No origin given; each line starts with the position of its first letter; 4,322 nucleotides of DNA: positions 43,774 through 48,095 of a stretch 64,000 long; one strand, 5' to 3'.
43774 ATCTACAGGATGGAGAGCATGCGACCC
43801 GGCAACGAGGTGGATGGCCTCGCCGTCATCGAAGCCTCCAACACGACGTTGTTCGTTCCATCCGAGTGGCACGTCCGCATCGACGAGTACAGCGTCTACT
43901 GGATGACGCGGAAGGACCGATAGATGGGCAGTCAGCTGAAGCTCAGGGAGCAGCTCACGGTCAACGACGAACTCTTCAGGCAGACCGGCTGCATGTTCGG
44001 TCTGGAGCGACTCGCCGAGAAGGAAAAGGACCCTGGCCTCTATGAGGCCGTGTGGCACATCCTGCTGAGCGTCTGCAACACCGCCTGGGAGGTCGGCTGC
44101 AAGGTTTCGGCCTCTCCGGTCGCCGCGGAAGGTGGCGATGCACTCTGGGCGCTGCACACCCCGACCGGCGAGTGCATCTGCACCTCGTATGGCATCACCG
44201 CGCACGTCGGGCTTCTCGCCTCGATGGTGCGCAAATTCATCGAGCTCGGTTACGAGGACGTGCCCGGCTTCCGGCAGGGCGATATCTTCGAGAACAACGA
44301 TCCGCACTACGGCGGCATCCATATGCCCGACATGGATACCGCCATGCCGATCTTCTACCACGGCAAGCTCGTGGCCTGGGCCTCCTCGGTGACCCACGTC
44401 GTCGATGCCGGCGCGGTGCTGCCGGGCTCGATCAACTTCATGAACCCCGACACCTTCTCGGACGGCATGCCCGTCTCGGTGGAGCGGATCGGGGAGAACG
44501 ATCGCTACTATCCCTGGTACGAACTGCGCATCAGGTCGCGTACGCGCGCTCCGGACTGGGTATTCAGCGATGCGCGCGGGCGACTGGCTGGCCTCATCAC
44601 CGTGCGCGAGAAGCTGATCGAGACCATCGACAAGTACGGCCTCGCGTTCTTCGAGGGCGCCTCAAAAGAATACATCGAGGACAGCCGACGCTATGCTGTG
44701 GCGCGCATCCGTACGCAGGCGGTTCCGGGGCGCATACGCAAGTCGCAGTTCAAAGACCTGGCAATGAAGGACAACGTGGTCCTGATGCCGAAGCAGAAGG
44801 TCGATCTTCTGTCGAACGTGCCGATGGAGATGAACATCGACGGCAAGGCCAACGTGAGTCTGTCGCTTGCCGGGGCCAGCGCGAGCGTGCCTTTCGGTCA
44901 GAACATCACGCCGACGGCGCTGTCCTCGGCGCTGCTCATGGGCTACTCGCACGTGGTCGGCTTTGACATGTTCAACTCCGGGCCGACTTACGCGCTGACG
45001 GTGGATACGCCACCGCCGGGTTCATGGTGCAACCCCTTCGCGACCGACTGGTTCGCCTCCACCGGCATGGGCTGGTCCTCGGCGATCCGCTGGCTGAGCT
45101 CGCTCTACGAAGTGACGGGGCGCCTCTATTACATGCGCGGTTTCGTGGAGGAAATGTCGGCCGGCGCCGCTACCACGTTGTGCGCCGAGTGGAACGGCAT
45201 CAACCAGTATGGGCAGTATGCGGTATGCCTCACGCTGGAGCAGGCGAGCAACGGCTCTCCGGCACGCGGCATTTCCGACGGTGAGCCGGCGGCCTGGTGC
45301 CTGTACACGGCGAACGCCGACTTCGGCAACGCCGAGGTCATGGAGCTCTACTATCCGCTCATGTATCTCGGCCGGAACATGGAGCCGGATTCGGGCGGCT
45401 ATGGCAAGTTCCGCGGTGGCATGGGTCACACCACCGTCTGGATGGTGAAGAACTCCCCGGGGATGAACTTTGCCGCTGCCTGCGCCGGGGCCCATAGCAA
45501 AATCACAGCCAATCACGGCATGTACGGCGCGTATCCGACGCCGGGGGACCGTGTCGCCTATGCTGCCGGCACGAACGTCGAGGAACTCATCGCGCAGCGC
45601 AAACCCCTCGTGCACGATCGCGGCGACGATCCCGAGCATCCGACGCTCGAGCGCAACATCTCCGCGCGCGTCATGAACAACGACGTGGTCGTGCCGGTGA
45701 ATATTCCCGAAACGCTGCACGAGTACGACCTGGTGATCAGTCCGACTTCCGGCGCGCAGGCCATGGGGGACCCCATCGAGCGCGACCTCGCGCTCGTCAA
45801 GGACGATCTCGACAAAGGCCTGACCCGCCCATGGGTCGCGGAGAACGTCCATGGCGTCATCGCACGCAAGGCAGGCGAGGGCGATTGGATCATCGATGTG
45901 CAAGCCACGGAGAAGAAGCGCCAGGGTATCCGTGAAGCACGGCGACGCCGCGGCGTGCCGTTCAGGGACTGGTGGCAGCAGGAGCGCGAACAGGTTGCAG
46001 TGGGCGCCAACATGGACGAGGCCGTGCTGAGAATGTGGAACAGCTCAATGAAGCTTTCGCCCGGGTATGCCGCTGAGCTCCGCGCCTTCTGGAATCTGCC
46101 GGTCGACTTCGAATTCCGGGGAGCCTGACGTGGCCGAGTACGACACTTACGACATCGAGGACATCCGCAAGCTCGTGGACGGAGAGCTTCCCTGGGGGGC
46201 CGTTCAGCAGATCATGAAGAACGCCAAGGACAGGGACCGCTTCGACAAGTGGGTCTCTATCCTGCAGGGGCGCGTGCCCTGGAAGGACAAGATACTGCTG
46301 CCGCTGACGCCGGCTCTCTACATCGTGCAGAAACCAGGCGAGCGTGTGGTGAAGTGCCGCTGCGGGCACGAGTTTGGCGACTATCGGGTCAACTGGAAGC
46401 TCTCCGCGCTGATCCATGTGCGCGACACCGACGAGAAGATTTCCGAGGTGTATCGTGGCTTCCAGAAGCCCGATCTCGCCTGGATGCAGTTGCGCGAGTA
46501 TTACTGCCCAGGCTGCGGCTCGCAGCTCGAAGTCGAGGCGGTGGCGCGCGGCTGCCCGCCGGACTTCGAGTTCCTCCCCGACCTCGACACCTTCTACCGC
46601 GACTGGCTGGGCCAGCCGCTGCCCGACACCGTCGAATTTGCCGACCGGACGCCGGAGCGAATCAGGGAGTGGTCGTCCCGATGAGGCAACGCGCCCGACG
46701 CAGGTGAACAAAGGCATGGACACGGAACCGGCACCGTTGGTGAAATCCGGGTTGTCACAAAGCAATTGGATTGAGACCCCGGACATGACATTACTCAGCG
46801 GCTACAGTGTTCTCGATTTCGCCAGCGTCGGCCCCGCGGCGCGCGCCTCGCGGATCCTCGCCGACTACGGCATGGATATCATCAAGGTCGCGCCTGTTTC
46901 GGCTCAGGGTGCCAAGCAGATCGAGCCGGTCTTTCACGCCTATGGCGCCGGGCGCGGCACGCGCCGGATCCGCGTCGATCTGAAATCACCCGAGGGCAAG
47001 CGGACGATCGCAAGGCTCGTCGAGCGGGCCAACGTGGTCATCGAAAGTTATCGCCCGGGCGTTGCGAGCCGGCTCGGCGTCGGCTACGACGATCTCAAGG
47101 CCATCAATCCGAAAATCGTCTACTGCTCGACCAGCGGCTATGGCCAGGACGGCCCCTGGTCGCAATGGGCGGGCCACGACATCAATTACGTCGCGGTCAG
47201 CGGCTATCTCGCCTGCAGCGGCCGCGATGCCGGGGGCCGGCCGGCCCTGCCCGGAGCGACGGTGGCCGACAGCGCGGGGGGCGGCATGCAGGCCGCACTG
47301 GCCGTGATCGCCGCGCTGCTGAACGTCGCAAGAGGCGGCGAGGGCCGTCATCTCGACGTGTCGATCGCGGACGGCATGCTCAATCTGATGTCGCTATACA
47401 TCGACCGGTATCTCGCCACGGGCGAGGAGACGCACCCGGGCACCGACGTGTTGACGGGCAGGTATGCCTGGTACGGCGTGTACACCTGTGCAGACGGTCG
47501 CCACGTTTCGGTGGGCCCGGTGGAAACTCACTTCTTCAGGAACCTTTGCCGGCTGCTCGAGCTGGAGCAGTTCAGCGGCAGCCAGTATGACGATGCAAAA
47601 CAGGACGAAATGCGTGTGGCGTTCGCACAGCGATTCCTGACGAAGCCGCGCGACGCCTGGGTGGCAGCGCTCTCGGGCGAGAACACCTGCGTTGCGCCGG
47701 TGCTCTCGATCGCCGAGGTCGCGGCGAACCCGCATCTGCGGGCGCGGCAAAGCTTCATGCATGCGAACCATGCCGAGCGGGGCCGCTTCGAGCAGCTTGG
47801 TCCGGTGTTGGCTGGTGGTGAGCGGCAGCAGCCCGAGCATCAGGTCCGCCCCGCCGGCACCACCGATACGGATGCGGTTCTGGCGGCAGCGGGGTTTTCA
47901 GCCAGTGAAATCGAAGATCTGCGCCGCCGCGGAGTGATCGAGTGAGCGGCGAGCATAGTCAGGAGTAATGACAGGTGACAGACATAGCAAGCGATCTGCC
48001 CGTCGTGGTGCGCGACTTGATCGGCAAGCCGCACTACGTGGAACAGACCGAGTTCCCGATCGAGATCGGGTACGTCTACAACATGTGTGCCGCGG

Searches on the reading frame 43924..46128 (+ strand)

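Call 53: search_protein_families(library=pfam, proteins=[window:43924-46128:+], max_evalue=0.00001)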
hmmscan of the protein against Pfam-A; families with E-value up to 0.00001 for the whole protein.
window:43924-46128:+ (734 aa): 1 family
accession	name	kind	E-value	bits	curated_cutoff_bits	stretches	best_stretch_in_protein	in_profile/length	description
PF02538.19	Hydantoinase_B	-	2.4e-68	231.3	26.8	1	36-553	1-481/519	Hydantoinase B/oxoprolinase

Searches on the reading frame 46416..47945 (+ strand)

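Call 53: search_protein_families(library=pfam, proteins=[window:46416-47945:+], max_evalue=0.00001)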
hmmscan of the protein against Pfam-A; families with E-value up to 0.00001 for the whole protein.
window:46416-47945:+ (509 aa): 1 family
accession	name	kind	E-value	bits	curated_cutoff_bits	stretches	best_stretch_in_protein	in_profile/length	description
PF02515.22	CoA_transf_3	-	4.3e-82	276.6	23.3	1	127-479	1-360/366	CoA-transferase family III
